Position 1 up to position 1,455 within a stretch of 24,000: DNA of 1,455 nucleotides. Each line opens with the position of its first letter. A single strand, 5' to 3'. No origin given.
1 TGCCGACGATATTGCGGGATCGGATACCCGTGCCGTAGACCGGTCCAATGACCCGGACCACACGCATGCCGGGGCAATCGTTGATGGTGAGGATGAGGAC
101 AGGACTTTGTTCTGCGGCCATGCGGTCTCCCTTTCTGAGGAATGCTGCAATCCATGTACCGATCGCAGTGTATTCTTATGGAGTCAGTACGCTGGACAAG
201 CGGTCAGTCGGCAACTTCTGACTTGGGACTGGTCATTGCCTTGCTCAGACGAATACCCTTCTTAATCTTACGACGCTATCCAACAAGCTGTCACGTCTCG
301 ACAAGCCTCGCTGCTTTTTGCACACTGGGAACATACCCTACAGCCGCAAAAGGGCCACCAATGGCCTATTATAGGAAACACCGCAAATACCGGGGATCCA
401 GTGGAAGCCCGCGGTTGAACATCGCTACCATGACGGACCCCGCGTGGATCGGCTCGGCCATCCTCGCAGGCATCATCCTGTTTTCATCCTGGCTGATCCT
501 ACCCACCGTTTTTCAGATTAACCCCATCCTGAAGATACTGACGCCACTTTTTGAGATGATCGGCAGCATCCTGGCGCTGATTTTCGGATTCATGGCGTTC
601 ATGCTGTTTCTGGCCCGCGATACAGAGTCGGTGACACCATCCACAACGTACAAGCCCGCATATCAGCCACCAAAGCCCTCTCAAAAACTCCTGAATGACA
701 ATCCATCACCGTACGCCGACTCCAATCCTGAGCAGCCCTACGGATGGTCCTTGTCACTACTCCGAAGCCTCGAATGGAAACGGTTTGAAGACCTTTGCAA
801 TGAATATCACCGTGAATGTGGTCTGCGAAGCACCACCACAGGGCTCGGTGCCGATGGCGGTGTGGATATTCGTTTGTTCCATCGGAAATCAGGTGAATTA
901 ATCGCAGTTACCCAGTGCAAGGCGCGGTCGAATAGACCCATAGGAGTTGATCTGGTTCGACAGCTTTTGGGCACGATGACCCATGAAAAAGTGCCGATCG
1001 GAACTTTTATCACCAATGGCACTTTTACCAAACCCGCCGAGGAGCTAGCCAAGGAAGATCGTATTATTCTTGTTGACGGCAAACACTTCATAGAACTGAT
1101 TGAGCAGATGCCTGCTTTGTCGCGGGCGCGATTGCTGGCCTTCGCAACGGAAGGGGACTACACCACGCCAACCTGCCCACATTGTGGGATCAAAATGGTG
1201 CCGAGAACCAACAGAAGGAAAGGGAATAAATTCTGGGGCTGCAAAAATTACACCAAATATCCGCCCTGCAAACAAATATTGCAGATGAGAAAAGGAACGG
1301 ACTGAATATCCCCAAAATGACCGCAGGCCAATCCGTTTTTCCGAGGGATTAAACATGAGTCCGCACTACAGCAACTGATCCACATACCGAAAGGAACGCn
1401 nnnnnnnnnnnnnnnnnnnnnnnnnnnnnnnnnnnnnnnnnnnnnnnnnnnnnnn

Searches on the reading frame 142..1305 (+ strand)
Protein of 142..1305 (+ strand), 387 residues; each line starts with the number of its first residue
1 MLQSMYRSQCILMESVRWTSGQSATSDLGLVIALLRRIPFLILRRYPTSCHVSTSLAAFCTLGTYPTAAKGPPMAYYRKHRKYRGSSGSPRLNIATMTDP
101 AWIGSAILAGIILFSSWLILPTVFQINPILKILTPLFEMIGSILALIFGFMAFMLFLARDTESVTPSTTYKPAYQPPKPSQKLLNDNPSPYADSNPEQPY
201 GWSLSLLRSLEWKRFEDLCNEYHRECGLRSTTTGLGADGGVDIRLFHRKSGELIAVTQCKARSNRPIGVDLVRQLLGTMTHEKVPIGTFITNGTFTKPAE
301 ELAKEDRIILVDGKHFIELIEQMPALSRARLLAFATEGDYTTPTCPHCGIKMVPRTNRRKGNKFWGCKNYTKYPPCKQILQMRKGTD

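Call 3: search_protein_families(library=pfam, proteins=[window:142-1305:+], max_evalue=0.01)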
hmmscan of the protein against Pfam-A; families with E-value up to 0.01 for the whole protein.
window:142-1305:+ (387 aa): 4 families
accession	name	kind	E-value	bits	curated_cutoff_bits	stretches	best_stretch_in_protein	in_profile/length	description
PF04471.18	Mrr_cat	-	1.6e-26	93.1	21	1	207-320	1-115/115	Restriction endonuclease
PF22722.2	NA-iREase1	-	1.4e-05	25.5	27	1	231-314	17-102/106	NACHT-associated inactive Restriction Endonuclease 1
PF01396.24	Zn_ribbon_Top1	-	3.6e-05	23.9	32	1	344-380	3-34/39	Topoisomerase DNA binding C4 zinc finger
PF13408.12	Zn_ribbon_recom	-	0.0015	19.3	25.3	1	344-378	7-41/58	Recombinase zinc beta ribbon domain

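Call 4: search_protein_families(library=padloc, proteins=[window:142-1305:+], max_evalue=0.01)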
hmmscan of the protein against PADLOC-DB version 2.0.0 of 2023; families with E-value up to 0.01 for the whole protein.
window:142-1305:+ (387 aa): 7 families
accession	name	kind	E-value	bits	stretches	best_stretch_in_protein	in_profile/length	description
PDLC04819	PDC-S02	-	4.8e-12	43.7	1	208-322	194-308/334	-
PDLC04806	PDC-S02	-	4.3e-09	34.1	1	194-322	169-302/324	-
PDLC00631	ZorD1|ZorD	-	4e-07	26.2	1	198-324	936-1064/1071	"SWI2/SNF2 helicase, Mrr-like nuclease"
PDLC03657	mREase_IV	-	3.1e-06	24.7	1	234-322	202-294/317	Type IV methyl-directed restriction enzyme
PDLC04815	PDC-S02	-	3.2e-05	21.4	1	216-307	211-303/346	-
PDLC04796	PDC-S02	-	3.4e-05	21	1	208-321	241-358/390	-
PDLC03663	mREase_IV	-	0.0013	15.5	1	209-321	411-524/544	Type IV methyl-directed restriction enzyme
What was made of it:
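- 142..1305 (+): Convergent Mrr_cat restriction-type nuclease with two hydrophobic N-terminal segments (seen by eye) and a C-terminal zinc ribbon. It is a recurrent neighbour of the cassette, not shown to be part of it. Mrr_cat 1.6e-26 and weak PADLOC mREase_IV and PDC-S02 hits (calls 3, 4).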
